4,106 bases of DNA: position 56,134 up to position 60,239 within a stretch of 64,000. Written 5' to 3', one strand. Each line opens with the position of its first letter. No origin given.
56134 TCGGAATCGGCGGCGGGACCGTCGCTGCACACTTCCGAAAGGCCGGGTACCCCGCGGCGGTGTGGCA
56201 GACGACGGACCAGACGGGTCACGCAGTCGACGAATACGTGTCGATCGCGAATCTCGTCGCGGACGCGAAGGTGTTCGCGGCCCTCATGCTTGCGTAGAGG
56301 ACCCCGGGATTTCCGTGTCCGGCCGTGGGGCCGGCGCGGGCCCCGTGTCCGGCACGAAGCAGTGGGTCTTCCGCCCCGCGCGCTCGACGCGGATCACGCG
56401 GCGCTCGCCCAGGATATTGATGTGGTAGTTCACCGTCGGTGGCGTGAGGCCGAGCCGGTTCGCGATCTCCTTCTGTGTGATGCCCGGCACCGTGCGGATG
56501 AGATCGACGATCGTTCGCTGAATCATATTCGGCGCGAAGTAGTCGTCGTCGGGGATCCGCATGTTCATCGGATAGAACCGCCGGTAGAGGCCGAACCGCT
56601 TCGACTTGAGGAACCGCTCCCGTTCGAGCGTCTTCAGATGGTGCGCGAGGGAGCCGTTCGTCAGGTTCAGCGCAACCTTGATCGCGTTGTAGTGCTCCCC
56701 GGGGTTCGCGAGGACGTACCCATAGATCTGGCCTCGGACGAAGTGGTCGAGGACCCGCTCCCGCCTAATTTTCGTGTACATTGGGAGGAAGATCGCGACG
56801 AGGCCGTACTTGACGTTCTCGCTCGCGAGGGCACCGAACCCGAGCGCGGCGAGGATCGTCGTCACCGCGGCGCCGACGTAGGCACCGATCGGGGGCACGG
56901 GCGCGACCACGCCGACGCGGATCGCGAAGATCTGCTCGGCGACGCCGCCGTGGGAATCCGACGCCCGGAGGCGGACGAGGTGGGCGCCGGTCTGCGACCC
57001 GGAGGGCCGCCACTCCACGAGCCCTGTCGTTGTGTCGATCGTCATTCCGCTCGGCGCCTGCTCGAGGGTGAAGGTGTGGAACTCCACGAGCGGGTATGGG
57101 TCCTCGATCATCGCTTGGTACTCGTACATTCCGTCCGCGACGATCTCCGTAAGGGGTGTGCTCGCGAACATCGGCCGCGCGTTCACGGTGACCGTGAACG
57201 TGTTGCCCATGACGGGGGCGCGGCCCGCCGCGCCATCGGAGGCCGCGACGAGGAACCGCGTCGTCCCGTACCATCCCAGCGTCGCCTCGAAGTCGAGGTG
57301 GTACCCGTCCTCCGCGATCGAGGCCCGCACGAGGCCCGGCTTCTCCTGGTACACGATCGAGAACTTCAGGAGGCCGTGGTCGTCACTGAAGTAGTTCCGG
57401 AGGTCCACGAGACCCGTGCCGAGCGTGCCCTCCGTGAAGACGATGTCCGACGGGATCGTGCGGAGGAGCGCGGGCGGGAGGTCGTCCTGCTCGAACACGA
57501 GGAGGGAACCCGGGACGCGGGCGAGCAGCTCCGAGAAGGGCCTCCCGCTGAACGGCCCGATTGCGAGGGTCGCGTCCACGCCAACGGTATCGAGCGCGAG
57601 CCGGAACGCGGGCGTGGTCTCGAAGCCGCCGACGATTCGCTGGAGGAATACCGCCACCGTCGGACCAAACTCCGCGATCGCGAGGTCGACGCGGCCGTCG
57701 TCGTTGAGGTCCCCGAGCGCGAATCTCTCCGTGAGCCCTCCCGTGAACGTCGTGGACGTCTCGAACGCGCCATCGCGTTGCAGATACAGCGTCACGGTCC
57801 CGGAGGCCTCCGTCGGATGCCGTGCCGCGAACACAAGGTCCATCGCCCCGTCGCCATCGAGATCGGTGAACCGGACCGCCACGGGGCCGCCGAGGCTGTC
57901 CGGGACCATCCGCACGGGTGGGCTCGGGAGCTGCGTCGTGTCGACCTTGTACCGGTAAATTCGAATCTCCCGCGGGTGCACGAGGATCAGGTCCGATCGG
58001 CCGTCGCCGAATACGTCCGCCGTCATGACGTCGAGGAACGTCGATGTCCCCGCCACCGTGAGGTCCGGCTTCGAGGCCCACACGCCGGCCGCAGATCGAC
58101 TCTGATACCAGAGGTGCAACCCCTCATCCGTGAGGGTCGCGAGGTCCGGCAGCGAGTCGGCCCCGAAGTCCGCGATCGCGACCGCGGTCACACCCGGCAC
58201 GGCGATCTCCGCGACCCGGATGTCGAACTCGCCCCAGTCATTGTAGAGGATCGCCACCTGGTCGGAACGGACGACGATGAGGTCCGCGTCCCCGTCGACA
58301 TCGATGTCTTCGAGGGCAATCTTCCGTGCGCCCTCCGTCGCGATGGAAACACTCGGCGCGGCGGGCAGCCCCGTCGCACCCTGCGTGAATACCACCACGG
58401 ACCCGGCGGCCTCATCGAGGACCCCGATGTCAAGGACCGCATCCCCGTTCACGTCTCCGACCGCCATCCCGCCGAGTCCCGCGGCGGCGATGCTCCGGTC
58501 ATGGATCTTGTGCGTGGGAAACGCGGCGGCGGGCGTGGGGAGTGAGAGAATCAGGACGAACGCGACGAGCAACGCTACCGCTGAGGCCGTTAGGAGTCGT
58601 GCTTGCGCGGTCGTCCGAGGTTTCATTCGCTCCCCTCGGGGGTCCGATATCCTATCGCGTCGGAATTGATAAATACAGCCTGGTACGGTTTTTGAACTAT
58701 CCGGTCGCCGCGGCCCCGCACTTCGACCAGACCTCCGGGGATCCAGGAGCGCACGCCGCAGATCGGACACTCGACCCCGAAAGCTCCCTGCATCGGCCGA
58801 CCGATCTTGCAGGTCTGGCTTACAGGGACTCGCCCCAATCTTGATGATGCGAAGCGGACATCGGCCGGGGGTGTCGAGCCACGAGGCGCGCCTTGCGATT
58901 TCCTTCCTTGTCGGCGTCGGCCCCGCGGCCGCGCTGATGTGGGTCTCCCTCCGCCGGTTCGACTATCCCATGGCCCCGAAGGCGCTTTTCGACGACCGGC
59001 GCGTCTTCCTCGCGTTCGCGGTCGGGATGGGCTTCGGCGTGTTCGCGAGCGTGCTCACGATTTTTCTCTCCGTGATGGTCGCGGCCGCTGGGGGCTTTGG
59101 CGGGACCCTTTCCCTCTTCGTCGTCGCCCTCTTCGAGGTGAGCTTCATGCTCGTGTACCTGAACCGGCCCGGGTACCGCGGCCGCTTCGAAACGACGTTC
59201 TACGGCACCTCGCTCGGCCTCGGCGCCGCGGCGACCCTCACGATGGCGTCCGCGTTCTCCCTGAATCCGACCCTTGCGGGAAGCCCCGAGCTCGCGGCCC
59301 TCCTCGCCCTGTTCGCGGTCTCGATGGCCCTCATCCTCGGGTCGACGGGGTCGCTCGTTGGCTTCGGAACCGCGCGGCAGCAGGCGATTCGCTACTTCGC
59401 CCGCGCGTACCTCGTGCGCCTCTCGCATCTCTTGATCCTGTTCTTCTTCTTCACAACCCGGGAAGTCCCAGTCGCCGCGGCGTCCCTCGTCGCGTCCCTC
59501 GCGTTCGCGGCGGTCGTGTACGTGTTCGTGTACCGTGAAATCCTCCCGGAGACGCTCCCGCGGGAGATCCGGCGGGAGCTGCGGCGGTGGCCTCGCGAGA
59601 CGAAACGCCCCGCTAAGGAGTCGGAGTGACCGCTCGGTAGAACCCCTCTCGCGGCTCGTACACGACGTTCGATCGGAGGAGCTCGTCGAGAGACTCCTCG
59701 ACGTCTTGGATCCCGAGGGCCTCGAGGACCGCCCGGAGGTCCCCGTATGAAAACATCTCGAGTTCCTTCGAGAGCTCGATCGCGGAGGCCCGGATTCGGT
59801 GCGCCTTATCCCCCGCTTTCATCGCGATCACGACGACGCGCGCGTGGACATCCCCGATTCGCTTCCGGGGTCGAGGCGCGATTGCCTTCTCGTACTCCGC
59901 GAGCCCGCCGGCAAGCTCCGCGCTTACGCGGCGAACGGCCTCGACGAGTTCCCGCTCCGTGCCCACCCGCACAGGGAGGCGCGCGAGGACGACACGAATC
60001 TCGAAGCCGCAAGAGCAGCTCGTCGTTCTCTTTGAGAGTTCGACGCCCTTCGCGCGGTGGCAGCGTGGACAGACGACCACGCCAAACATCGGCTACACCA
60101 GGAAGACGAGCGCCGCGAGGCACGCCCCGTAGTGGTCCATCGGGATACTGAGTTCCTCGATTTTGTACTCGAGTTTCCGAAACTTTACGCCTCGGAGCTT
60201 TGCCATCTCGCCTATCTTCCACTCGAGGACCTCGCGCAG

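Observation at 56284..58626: Transmembrane protein fusing an extracellular FG-GAP beta-propeller to two cytoplasmic winged-helix DNA-binding-like domains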

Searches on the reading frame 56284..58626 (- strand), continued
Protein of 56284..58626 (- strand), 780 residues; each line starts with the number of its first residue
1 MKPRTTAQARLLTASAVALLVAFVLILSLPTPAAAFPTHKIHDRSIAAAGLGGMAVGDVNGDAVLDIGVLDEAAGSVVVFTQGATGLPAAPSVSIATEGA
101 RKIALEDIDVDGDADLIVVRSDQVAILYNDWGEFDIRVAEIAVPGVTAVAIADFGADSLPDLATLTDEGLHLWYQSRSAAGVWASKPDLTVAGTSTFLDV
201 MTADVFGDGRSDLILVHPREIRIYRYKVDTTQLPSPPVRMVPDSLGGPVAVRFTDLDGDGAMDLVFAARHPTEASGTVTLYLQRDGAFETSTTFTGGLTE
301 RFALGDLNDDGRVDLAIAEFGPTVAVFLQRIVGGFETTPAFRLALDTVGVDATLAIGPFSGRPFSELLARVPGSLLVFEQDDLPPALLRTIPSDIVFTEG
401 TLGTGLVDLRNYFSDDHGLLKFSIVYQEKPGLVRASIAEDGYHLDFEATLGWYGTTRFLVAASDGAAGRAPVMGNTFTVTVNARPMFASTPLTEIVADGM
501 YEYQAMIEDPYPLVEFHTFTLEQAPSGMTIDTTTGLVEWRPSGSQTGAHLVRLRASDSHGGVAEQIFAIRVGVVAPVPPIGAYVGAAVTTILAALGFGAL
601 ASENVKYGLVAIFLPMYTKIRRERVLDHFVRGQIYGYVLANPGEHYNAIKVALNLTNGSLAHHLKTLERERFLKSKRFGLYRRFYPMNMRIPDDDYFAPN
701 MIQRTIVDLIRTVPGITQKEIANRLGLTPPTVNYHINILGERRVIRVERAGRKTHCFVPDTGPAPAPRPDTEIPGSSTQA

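Call 59: search_protein_families(library=pfam, proteins=[L001:4067-5902:+], max_evalue=0.0001)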
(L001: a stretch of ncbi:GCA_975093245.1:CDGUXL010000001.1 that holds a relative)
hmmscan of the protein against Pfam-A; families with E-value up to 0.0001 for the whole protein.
L001:4067-5902:+ (611 aa): 17 families
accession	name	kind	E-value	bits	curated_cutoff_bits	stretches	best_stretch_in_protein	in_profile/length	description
PF00515.34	TPR_1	-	1.9e-33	113.3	27.8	3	542-570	3-31/34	Tetratricopeptide repeat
PF07719.23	TPR_2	-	1.6e-28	96.9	27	2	542-571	3-32/34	Tetratricopeptide repeat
PF13181.12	TPR_8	-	1.1e-21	75.5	25.7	0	542-570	3-31/34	Tetratricopeptide repeat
PF12773.13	DZR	-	7.9e-20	71.2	27.3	3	112-164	1-45/45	Double zinc ribbon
PF13414.12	TPR_11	-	8.5e-19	67.4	26.8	3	547-588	1-42/42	TPR repeat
PF13424.12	TPR_12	-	1.3e-18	67.4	30.1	0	542-569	5-32/77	Tetratricopeptide repeat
PF13432.12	TPR_16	-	7.3e-18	65.1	32.7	2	439-505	2-64/65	Tetratricopeptide repeat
PF13428.12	TPR_14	-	1.7e-14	53.3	23.5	1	473-513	2-42/44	Tetratricopeptide repeat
PF13431.12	TPR_17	-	1e-13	50.8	24.4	0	495-526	2-33/34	Tetratricopeptide repeat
PF13240.11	Zn_Ribbon_1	-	1.9e-13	50.2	25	0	146-167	2-23/23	zinc-ribbon domain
PF13176.12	TPR_7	-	1.2e-12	47.3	27.9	0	542-570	1-29/36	Tetratricopeptide repeat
PF13248.11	Zn_ribbon_3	-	2.2e-12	46.4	27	0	77-96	5-24/26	zinc-ribbon domain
PF14559.12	TPR_19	-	3.6e-11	43.7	25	1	483-537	2-56/68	Tetratricopeptide repeat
PF13371.12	TPR_9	-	2.7e-09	37.3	35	0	483-538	6-61/73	Tetratricopeptide repeat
PF18912.6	DZR_2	-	4.7e-08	33.2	27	0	106-134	18-47/56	Double zinc ribbon domain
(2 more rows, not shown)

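Call 61: fold_search(model_id=the predicted structure, library=pdb)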
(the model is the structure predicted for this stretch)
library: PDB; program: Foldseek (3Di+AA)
matches with E <= 10: 1935; with E <= 0.001: 418
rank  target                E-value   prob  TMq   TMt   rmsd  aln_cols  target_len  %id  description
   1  9v9n_B                1.2e-11  1.00  0.33  0.64   4.4       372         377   14  Cryo-EM structure of KICSTOR CCC complex (state 5) (released 2025-11-12)
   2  9van_B                2.0e-11  1.00  0.34  0.64   4.7       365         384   13  Cryo-EM structure of human full length KICSTOR complex (state 2) (released 2025-11-12)
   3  9v80_B                6.6e-11  1.00  0.33  0.63   4.9       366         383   13  Cryo-EM structure of KICSTOR CCC complex (state 4) (released 2025-11-12)
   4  9v6e_B                1.2e-10  1.00  0.34  0.65   4.6       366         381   13  Cryo-EM structure of human full length KICSTOR complex (state 1) (released 2025-11-12)
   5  6dms                  6.9e-10  1.00  0.14  0.15  13.4       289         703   18  Endo-fucoidan hydrolase MfFcnA4_H294Q from glycoside hydrolase family 107 (released 2018-10-03)
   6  4m00_A                3.2e-09  1.00  0.15  0.21  23.1       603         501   10  Crystal structure of the ligand binding region of staphylococcal adhesion SraP (released 2014-06-18)
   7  9fly_A                4.3e-09  1.00  0.17  0.15  77.2       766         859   11  CryoEM structure of the base (4151-5009) in the grappling hook protein A (GhpA) in the bacterium Aureispira sp. CCB-QB (released 2024-10-16)
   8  7r5k_10               1.3e-08  1.00  0.18  0.09  36.0       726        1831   10  Human nuclear pore complex (constricted) (released 2022-06-22)
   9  4a7k                  1.5e-08  1.00  0.32  0.29  18.0       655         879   12  Bifunctional Aldos-2-ulose dehydratase (released 2012-03-21)
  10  4xfv                  1.6e-08  1.00  0.29  0.32  24.6       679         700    8  Crystal Structure of Elp2 (released 2015-05-20)
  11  5szr_A                1.6e-08  1.00  0.16  0.25  27.3       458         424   11  Protocadherin Gamma B2 extracellular cadherin domains 3-6 (released 2016-10-19)
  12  5erp_B                2.1e-08  1.00  0.13  0.19  16.8       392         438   10  Crystal structure of human Desmocollin-2 ectodomain fragment EC2-5 (released 2016-06-15)
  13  9rsc_7                2.7e-08  1.00  0.31  0.58   5.0       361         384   14  Ternary complex of an improved charged molecular glue degrader ZZ2-SO2H, BRD4(BD1) neosubstrate, and the CTLH E3 ligas (released 2026-04-08)
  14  5k6z_A                3.2e-08  1.00  0.17  0.29  24.9       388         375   10  Sidekick chimera containing sidekick-2 immunoglobulin domains 1-2 and sidekick-1 immunoglobulin domains 3-4 (released 2016-09-28)
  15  9oty_A                3.2e-08  1.00  0.24  0.24  27.4       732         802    8  DDB1-CRBN with CK1 alpha, SB-405483, and DEG-47: composite map and model submission (released 2025-11-19)
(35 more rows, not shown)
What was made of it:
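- On FG-GAP / integrin-alpha-type beta-propeller: Foldseek matches ITFG2 at target TM-score 0.64 (call 61).
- Closest known: Integrin alpha / ITFG-type FG-GAP propellers. Same: The best fold match is ITFG2 (call 61).
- Checked: The best fold matches are the FG-GAP propeller protein ITFG2 (target TM-score 0.64) and cadherin/Ig ectodomains (call 61).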

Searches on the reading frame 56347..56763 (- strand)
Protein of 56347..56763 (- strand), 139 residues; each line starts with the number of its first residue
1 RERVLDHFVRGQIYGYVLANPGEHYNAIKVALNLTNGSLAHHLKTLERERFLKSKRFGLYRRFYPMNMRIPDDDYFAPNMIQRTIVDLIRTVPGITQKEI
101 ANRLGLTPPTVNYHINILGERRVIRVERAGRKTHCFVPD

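Call 68: search_solved_structures(query=window:56347-56763:-, max_evalue=0.01, show_alignments=2)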
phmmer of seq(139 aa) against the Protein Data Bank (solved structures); distinct sequences matched with E-value up to 0.01: 1.
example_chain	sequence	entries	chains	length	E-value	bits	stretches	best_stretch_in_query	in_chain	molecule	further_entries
5duk_A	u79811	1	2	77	0.00041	23.7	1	7-65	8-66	putative DNA binding protein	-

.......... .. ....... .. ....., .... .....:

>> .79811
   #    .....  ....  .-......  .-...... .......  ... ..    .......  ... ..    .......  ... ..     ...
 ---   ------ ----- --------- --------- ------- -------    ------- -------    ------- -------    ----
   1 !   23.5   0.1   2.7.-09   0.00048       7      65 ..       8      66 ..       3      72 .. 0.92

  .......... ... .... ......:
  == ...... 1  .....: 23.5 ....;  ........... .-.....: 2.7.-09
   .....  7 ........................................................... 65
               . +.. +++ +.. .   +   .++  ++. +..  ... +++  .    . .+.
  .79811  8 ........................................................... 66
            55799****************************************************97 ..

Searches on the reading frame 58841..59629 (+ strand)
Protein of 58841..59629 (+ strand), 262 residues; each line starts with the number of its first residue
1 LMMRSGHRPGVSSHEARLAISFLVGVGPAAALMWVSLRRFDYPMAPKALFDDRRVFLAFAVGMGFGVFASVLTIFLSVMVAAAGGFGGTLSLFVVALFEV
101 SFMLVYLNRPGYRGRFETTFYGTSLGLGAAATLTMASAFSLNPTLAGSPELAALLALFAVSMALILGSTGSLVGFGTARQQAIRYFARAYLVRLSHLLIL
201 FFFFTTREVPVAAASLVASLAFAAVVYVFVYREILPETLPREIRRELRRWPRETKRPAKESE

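Call 14: search_protein_families(library=pfam, proteins=[window:58841-59629:+], max_evalue=0.001)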
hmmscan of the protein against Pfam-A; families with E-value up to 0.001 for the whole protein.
window:58841-59629:+ (262 aa): 0 families

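Call 62: search_protein_families(library=pfam, proteins=[window:58841-59629:+], max_evalue=10)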
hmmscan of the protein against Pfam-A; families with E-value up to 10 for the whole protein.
window:58841-59629:+ (262 aa): 2 families
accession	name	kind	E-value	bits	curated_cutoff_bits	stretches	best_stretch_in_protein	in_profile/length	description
PF09843.14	DUF2070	-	0.98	8.1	30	1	70-231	18-173/561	Predicted membrane protein (DUF2070)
PF06305.16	LapA_dom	-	1.7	9.1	28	1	202-257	10-59/64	Lipopolysaccharide assembly protein A domain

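Call 63: search_protein_families(library=ncbifam, proteins=[window:58841-59629:+], max_evalue=10)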
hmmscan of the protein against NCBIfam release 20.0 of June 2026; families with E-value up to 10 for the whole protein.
window:58841-59629:+ (262 aa): 0 families

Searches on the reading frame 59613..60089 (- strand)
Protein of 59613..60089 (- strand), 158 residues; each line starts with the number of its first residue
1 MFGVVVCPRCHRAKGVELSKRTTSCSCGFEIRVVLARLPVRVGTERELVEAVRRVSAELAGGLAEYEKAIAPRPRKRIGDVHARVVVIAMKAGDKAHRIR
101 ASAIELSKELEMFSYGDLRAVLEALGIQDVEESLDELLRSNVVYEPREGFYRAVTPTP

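Call 14: search_protein_families(library=pfam, proteins=[window:59613-60089:-], max_evalue=0.001)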
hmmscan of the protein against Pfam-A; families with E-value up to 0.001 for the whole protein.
window:59613-60089:- (158 aa): 0 families

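Call 62: search_protein_families(library=pfam, proteins=[window:59613-60089:-], max_evalue=10)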
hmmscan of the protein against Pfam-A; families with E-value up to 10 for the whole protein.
window:59613-60089:- (158 aa): 3 families
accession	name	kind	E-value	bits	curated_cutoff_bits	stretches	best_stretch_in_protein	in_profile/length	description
PF09082.15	DUF1922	-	0.0072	16.9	30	1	3-54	3-53/56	Domain of unknown function (DUF1922)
PF14768.12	RPA_interact_C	-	0.015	16.2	25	1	6-33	1-27/80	Replication protein A interacting C-terminal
PF19134.6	DUF5817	-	0.035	14.5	31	1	2-29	1-29/57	Domain of unknown function (DUF5817)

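Call 63: search_protein_families(library=ncbifam, proteins=[window:59613-60089:-], max_evalue=10)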
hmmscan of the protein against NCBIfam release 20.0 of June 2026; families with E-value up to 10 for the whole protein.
window:59613-60089:- (158 aa): 1 family
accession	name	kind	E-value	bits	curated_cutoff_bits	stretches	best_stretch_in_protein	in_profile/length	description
NF053630.1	TSR3Vulc0418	equivalog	0.056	13.3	300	1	108-140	148-180/185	16S rRNA aminocarboxypropyltransferase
